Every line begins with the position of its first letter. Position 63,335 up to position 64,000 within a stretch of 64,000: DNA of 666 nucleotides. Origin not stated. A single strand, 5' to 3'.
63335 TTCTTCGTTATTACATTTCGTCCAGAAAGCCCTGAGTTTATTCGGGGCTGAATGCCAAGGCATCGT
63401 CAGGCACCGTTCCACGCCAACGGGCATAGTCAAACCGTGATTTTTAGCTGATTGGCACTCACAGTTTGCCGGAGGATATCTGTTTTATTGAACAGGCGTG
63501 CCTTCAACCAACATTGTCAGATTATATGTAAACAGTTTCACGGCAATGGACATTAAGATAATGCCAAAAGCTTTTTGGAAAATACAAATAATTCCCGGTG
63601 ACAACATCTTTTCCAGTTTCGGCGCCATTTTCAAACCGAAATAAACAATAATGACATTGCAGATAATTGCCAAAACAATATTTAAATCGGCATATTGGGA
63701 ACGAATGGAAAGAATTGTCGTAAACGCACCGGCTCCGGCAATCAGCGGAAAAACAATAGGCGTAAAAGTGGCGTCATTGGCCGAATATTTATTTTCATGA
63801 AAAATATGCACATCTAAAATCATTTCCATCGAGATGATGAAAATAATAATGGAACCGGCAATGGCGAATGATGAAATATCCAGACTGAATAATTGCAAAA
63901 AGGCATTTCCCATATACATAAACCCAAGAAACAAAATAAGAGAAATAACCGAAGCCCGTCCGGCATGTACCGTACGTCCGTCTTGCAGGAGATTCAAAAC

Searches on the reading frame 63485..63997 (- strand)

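Call 70: search_protein_families(library=pfam, proteins=[window:63485-63997:-], max_evalue=0.01)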
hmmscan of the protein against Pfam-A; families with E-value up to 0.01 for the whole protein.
window:63485-63997:- (170 aa): 1 family
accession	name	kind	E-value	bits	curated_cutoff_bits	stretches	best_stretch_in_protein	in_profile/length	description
PF01914.23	MarC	-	1.5e-24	87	23.9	1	8-161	36-200/203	MarC family integral membrane protein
